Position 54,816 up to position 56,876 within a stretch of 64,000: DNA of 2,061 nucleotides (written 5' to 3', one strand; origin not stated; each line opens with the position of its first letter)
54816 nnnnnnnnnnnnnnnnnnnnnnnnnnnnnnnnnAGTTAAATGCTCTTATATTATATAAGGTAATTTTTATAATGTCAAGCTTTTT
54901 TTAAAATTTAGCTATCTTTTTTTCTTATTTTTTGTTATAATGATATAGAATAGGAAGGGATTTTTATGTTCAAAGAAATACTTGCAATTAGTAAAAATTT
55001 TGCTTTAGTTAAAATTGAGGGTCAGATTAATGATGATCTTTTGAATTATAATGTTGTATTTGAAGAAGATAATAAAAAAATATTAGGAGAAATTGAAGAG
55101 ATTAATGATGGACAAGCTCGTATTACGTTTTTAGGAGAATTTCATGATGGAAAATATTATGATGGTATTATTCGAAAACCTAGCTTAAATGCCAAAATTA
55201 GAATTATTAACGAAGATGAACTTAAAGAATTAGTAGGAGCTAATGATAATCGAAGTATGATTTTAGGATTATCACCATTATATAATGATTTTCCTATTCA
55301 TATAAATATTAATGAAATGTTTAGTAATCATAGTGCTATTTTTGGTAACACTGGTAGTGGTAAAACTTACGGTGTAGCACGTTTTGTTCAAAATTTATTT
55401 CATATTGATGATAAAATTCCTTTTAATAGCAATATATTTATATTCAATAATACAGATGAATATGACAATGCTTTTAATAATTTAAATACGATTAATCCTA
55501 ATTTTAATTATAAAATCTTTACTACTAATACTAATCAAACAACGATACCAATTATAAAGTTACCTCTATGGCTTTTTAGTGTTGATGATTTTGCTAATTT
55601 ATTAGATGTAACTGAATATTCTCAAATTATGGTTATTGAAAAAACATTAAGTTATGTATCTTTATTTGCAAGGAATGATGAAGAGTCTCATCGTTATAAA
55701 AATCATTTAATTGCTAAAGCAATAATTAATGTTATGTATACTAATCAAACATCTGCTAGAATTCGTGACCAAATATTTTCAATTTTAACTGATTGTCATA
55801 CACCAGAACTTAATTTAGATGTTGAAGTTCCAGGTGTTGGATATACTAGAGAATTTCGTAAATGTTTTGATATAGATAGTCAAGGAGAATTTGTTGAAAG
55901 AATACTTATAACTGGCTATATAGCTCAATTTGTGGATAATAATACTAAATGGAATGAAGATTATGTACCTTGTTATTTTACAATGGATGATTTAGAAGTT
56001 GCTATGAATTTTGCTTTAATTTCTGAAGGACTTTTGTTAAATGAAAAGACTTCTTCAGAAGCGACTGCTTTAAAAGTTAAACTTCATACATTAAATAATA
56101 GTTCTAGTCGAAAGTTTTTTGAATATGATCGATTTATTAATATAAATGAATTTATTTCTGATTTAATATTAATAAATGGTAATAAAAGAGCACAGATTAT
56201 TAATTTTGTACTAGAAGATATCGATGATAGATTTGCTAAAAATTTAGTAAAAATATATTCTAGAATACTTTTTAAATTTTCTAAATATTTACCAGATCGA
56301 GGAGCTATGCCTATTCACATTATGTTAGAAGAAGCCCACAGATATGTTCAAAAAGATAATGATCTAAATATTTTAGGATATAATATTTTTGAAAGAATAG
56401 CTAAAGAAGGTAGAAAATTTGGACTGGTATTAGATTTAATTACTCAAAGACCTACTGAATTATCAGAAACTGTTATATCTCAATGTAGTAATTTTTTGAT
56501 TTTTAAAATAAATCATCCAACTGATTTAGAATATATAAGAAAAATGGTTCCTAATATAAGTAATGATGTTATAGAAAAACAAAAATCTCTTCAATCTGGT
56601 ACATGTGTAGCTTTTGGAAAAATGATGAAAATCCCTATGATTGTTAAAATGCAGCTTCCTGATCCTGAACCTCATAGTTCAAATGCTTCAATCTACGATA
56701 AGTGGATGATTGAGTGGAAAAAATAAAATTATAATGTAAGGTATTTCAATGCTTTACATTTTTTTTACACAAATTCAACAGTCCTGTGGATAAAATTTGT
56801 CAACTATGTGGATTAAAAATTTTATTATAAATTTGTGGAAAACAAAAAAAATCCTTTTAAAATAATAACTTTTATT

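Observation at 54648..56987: HerA/FtsK-type ATPase gene inserted inside the origin region between rpmH and dnaA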

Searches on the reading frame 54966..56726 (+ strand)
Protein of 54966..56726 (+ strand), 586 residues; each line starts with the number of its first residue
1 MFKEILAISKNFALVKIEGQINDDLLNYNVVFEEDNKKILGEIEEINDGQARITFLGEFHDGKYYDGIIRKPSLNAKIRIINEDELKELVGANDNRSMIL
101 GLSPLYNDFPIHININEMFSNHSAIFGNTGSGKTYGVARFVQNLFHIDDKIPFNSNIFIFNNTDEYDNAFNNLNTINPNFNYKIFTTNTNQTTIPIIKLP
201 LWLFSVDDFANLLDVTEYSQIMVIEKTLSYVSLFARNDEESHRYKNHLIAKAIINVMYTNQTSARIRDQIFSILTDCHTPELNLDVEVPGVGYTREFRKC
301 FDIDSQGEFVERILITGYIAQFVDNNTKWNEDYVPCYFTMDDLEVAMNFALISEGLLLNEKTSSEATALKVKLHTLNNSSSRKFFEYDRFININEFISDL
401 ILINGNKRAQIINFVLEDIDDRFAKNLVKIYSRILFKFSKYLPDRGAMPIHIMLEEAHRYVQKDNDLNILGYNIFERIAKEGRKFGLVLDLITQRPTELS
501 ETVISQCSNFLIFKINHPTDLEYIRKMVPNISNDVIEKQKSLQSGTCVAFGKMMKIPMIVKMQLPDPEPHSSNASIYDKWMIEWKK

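Call 3: search_protein_families(library=pfam, proteins=[window:54966-56726:+], max_evalue=0.01)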
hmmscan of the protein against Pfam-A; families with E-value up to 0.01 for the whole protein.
window:54966-56726:+ (586 aa): 2 families
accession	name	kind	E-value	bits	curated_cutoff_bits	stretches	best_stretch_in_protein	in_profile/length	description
PF01935.23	DUF87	-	1.5e-18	68.2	23.2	1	107-259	10-147/220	Helicase HerA, central domain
PF01580.24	FtsK_SpoIIIE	-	0.00063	19.7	24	0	98-144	18-63/221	FtsK/SpoIIIE family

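Call 4: search_protein_families(library=ncbifam, proteins=[window:54966-56726:+], max_evalue=0.01)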
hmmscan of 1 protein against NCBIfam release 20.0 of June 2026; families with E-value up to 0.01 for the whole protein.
window:54966-56726:+ (586 aa): 6 families
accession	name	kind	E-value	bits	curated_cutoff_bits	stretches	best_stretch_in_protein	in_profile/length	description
NF042944.1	HerA_antiphage_2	equivalog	3.3e-44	151.6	850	2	391-585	359-565/576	anti-phage-associated helicase HerA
NF042943.1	HerA_antiphage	equivalog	4.5e-43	147.7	800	2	427-580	416-566/566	anti-phage-associated helicase HerA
NF040937.1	HerA_Thermprot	equivalog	6.9e-37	127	800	2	388-580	287-479/487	DNA double-strand break repair helicase HerA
NF040819.1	helicase_HerA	equivalog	4.2e-28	98.2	970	2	446-562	400-514/561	DNA double-strand break repair helicase HerA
NF053655.1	CedD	equivalog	1e-14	54.1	600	2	368-563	348-526/527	DNA-translocating ATPase CedD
NF033849.1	ser_rich_anae_1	subfamily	9.1e-14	49.8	650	1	431-524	1001-1099/1163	serine-rich protein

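Call 5: search_protein_families(library=padloc, proteins=[window:54966-56726:+], max_evalue=0.01)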
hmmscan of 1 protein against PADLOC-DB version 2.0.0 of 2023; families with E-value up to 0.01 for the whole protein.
window:54966-56726:+ (586 aa): 15 families
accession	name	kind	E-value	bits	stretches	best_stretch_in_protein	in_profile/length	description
PDLC04102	HerA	-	5.9e-102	340.1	1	55-583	94-640/654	-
PDLC04105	HerA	-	1.4e-61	206.8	2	392-581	362-554/576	-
PDLC04106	HerA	-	9.5e-58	194.2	2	421-581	481-647/667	-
PDLC04098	HerA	-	6.9e-54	181.5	2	325-582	404-668/686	-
PDLC02185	HerA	-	5e-46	155.6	2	426-582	427-581/585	-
PDLC04100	HerA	-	1.2e-45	154.3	2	427-582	422-574/580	-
PDLC02188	HerA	-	1.1e-42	144.7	1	104-586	126-566/578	-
PDLC04097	HerA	-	1.1e-40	137.9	1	53-580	93-611/618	-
PDLC04103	HerA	-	2.2e-39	133.3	2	377-580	368-574/579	-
PDLC04104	HerA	-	1.1e-30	104.7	1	389-581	161-355/379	-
PDLC04140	mad8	-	4.3e-17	60.6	1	109-563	18-300/314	mads_8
PDLC01055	HerA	-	2.7e-11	41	2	403-519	370-483/532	Type III coevolved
PDLC04101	HerA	-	3e-10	37.4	1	71-213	114-252/400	-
PDLC04107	HerA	-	3.9e-08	30.7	1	72-213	116-257/306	-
PDLC04099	HerA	-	4e-07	27.5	1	51-167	89-211/214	-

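Call 10: find_homologous_proteins(query=window:54966-56726:+, max_evalue=1e-10)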
Query window:54966-56726:+ (586 aa): 8000 proteins with E <= 1e-10 among 8000 candidates; the best 120 are listed.
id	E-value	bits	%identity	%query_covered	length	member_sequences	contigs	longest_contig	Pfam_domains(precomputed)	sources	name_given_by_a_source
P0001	0.0e+0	1318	100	100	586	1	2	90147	PF01935.24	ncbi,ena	-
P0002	0.0e+0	1206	90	100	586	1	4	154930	PF01935.24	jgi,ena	-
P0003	0.0e+0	1069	81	100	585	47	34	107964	PF01935.24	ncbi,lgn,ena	-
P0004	0.0e+0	1066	82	100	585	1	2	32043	PF01935.24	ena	-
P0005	0.0e+0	1066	82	100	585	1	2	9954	PF01935.24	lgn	-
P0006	0.0e+0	1064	82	100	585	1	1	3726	PF01935.24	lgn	-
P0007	0.0e+0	1064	82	100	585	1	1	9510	PF01935.24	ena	-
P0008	0.0e+0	1059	79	100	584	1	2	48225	PF01935.24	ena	-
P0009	0.0e+0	1059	81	100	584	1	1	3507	PF01935.24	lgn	-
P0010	0.0e+0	1058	81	100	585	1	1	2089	PF01935.24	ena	-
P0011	0.0e+0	1058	81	100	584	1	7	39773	PF01935.24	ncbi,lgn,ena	-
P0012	0.0e+0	1058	81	100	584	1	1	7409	PF01935.24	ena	-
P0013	0.0e+0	1058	79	100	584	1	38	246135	PF01935.24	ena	-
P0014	0.0e+0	1058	79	100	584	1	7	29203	PF01935.24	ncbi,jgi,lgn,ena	jgi:uncharacterized protein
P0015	0.0e+0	1058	79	100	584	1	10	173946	PF01935.24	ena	-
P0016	0.0e+0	1058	81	100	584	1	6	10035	PF01935.24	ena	-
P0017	0.0e+0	1058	81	100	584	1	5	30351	PF01935.24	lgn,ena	-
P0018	0.0e+0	1058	81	100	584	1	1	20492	PF01935.24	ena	-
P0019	0.0e+0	1057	81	100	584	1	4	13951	PF01935.24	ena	-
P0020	0.0e+0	1057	81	100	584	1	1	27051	PF01935.24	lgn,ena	-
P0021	0.0e+0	1057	81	100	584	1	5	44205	PF01935.24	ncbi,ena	-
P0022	0.0e+0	1057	79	100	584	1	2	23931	PF01935.24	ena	-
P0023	0.0e+0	1057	81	100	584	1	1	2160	PF01935.24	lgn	-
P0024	0.0e+0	1057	79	100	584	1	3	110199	PF01935.24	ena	-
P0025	0.0e+0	1057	79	100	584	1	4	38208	PF01935.24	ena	-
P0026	0.0e+0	1057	79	100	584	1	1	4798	PF01935.24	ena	-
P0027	0.0e+0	1056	79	100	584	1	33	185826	PF01935.24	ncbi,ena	-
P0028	0.0e+0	1056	79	100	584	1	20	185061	PF01935.24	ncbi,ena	-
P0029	0.0e+0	1056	81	100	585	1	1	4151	PF01935.24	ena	-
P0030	0.0e+0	1056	79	100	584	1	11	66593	PF01935.24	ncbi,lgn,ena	-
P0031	0.0e+0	1056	79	100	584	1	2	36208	PF01935.24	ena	-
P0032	0.0e+0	1055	81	100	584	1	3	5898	PF01935.24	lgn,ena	-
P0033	0.0e+0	1054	79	99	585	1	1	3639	PF01935.24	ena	-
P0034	0.0e+0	1054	79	100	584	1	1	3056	PF01935.24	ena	-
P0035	0.0e+0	1054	79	100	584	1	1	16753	PF01935.24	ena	-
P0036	0.0e+0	1054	79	100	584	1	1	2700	PF01935.24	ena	-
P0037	0.0e+0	1053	79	100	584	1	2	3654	PF01935.24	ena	-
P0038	0.0e+0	1053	79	100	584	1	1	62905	PF01935.24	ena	-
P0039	0.0e+0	1053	78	100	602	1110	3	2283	PF01935.24,PF01580.25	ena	-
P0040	0.0e+0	1052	79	100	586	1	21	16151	PF01935.24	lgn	-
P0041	0.0e+0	1050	80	100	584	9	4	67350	PF01935.24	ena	-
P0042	0.0e+0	1050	78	100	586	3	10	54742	PF01935.24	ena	-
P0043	0.0e+0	1049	79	100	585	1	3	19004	PF01935.24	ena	-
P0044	0.0e+0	1049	79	100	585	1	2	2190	PF01935.24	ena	-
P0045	0.0e+0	1048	79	100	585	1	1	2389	PF01935.24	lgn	-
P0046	0.0e+0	1048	79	100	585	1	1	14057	PF01935.24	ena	-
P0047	0.0e+0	1048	79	100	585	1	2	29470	PF01935.24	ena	-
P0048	0.0e+0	1048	79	100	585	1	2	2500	PF01935.24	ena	-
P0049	0.0e+0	1048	79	100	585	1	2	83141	PF01935.24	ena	-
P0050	0.0e+0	1048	80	100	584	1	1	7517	PF01935.24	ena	-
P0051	0.0e+0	1048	79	100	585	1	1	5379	PF01935.24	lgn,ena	-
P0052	0.0e+0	1047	79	100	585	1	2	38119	PF01935.24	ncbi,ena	-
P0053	0.0e+0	1047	79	100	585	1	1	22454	PF01935.24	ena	-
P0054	0.0e+0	1047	79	100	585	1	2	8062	PF01935.24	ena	-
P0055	0.0e+0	1047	79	100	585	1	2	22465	PF01935.24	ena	-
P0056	0.0e+0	1047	79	100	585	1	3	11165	PF01935.24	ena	-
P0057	0.0e+0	1046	79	100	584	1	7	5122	PF01935.24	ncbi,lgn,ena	-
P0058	0.0e+0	1046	79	100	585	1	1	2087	PF01935.24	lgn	-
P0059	0.0e+0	1046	79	100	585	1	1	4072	PF01935.24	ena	-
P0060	0.0e+0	1046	79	100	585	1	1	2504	PF01935.24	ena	-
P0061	0.0e+0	1046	79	100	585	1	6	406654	PF01935.24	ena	-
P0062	0.0e+0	1045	79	100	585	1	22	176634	PF01935.24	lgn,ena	-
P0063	0.0e+0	1045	79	100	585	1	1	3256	PF01935.24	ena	-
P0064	0.0e+0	1045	79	100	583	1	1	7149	PF01935.24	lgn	-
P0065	0.0e+0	1045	79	100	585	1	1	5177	PF01935.24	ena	-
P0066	0.0e+0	1045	79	100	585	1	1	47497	PF01935.24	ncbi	ncbi:MAG: ATP-binding protein [Bacilli bacterium]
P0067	0.0e+0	1044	79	100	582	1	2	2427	PF01935.24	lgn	-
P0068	0.0e+0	1044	79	100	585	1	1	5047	PF01935.24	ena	-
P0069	0.0e+0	1044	79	100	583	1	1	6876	PF01935.24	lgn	-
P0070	0.0e+0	1043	79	99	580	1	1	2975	PF01935.24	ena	-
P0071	0.0e+0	1042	79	100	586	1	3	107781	PF01935.24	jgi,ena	-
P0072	0.0e+0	1042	77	100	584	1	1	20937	PF01935.24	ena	-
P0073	0.0e+0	1042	79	100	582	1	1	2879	PF01935.24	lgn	-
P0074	0.0e+0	1041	79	100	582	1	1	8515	PF01935.24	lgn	-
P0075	0.0e+0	1041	77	100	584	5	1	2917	PF01935.24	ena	-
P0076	0.0e+0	1040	78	99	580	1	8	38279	PF01935.24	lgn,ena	-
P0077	0.0e+0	1040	79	99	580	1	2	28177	PF01935.24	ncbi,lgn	-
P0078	0.0e+0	1040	79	100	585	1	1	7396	PF01935.24,PF01580.25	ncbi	-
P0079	0.0e+0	1040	78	100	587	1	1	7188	PF01935.24,PF01580.25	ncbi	-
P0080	0.0e+0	1040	78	100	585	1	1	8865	PF01935.24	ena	-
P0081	0.0e+0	1040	78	100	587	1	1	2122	PF01935.24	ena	-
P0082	0.0e+0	1039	79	100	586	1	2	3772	PF01935.24,PF01580.25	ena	-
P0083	0.0e+0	1039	79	100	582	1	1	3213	PF01935.24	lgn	-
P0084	0.0e+0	1039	79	100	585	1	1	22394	PF01935.24,PF01580.25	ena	-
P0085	0.0e+0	1039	78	100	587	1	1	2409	PF01935.24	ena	-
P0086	0.0e+0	1039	78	100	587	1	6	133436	PF01935.24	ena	-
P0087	0.0e+0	1039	78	99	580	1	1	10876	PF01935.24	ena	-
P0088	0.0e+0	1039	78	100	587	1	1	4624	PF01935.24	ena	-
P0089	0.0e+0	1039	78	100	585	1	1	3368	PF01935.24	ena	-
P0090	0.0e+0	1039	79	100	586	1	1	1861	PF01935.24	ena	-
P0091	0.0e+0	1039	78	100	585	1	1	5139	PF01935.24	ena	-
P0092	0.0e+0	1039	76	100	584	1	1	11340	PF01935.24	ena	-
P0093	0.0e+0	1038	78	100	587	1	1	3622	PF01935.24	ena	-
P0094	0.0e+0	1038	78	100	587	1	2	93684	PF01935.24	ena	-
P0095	0.0e+0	1038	78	100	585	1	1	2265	PF01935.24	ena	-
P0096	0.0e+0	1038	77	100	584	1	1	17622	PF01935.24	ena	-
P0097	0.0e+0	1038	78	99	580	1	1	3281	PF01935.24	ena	-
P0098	0.0e+0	1037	76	100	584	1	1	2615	PF01935.24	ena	-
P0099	0.0e+0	1037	78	100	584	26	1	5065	PF01935.24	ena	-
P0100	0.0e+0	1037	78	100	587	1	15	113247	PF01935.24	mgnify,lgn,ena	mgnify:FL=1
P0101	0.0e+0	1037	77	100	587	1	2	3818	PF01935.24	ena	-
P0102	0.0e+0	1037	78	100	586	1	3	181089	PF01935.24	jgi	-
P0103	0.0e+0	1037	79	100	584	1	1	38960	PF01935.24,PF01580.25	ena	-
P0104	0.0e+0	1037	78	100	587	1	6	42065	PF01935.24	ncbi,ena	-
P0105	0.0e+0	1037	78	100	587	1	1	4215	PF01935.24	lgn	-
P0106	0.0e+0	1037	78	100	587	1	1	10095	PF01935.24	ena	-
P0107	0.0e+0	1037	78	100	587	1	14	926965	PF01935.24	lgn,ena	-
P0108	0.0e+0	1036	78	100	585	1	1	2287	PF01935.24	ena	-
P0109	0.0e+0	1036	78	100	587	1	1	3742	PF01935.24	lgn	-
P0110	0.0e+0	1036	77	100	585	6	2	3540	PF01935.24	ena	-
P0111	0.0e+0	1036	78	100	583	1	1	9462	PF01935.24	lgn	-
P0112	0.0e+0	1036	78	100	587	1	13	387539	PF01935.24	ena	-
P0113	0.0e+0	1036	78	100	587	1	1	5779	PF01935.24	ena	-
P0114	0.0e+0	1036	78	100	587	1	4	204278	PF01935.24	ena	-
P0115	0.0e+0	1036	78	100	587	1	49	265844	PF01935.24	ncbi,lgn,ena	-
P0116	0.0e+0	1035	78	100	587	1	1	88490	PF01935.24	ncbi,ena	-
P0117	0.0e+0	1035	78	100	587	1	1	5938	PF01935.24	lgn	-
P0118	0.0e+0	1035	78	100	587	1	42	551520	PF01935.24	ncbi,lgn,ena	-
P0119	0.0e+0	1035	77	100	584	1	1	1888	PF01935.24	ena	-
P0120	0.0e+0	1035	78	100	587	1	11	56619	PF01935.24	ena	-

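Call 12: find_encoding_contigs(protein=P0001, flank=10000, max_places=4)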
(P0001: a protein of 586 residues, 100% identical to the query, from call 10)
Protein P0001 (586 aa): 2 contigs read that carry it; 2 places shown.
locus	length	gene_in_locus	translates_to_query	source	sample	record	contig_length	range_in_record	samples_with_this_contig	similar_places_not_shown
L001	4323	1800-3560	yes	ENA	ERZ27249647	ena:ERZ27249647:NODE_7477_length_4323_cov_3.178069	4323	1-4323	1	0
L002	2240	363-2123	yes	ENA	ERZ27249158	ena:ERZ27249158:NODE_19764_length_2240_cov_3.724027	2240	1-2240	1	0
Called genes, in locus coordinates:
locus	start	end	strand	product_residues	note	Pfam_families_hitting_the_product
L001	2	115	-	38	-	?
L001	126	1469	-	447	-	PF10396:TrmE_N, PF12631:MnmE_helical, PF01926:MMR_HSR1, PF02421:FeoB_N (weak), PF04548:AIG1 (weak)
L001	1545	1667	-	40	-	PF00468:Ribosomal_L34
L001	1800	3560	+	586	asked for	PF01935:DUF87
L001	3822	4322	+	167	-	?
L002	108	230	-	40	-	PF00468:Ribosomal_L34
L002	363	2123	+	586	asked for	PF01935:DUF87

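Call 13: find_encoding_contigs(protein=P0107, flank=8000, max_places=4)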
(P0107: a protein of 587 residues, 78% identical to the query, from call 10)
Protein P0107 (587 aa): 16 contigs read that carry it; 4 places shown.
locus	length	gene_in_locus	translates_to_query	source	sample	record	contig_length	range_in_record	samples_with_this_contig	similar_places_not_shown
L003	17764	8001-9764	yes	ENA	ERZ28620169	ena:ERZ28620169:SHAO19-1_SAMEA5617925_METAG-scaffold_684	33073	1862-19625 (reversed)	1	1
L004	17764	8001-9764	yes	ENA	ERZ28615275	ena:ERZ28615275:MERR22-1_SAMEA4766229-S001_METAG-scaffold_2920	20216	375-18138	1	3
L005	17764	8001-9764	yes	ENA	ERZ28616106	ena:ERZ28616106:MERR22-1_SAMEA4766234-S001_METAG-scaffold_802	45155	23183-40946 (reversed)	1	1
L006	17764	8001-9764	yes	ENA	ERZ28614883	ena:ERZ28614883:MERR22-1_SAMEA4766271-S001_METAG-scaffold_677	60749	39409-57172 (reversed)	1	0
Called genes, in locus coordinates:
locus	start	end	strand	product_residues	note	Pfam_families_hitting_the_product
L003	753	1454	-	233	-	PF02527:GidB, PF13847:Methyltransf_31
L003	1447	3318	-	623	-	PF01134:GIDA, PF21680:GIDA_C_1st, PF13932:SAM_GIDA_C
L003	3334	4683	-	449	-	PF10396:TrmE_N, PF00350:Dynamin_N (faint), PF12631:MnmE_helical, PF00009:GTP_EFTU (faint), PF01926:MMR_HSR1, PF02421:FeoB_N, PF04548:AIG1 (weak)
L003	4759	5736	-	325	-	-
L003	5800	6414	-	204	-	PF13083:KH_KhpA-B, PF01424:R3H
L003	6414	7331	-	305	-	PF02096:60KD_IMP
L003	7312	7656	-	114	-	PF00825:Ribonuclease_P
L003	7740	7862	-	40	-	PF00468:Ribosomal_L34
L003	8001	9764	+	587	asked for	PF01935:DUF87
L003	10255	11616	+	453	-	PF11638:DnaA_N, PF00308:Bac_DnaA, PF01695:IstB_IS21 (weak), PF00004:AAA (faint), PF08299:Bac_DnaA_C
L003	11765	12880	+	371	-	PF00712:DNA_pol3_beta, PF02767:DNA_pol3_beta_2, PF02768:DNA_pol3_beta_3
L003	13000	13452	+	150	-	PF06338:ComK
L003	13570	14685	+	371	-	PF02463:SMC_N, PF13175:AAA_15 (weak), PF13476:AAA_23 (faint)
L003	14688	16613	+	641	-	PF02518:HATPase_c, PF00204:DNA_gyraseB, PF01751:Toprim, PF00986:DNA_gyraseB_C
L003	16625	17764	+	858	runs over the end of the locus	PF00521:DNA_topoisoIV, PF03989:DNA_gyraseA_C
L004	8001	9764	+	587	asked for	PF01935:DUF87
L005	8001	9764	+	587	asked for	PF01935:DUF87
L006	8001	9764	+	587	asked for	PF01935:DUF87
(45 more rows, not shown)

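Call 17: search_solved_structures(query=window:54966-56726:+, max_evalue=0.001)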
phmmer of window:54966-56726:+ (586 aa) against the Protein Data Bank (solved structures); distinct sequences matched with E-value up to 0.001: 9.
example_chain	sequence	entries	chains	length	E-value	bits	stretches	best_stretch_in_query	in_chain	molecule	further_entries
9c1m_M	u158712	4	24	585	8e-40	140.5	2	430-585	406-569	ATP-binding protein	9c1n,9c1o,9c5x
8xau_A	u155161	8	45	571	7.5e-37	130.7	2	408-584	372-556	ATP-binding protein | HerA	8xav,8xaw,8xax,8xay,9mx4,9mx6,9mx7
8ziq_M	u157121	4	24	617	9.3e-33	117.2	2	426-585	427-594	HerA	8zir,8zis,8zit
4d2i_A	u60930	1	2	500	1.4e-31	113.3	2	381-580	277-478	HERA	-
8wiv_A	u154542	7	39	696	2.4e-31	112.5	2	415-580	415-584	Helicase HerA central domain-containing protein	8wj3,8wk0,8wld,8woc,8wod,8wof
8yho_A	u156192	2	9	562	1e-28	103.8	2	412-561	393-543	DUF87 domain-containing protein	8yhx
8j4u_M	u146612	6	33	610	1.2e-25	93.7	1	424-580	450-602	Nucleoside triphosphate hydrolase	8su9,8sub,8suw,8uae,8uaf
9x1l_A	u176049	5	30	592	5.4e-21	78.3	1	447-562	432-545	DNA helicase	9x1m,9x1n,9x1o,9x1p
8wet_A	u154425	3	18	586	4.9e-06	29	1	449-526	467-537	TdpA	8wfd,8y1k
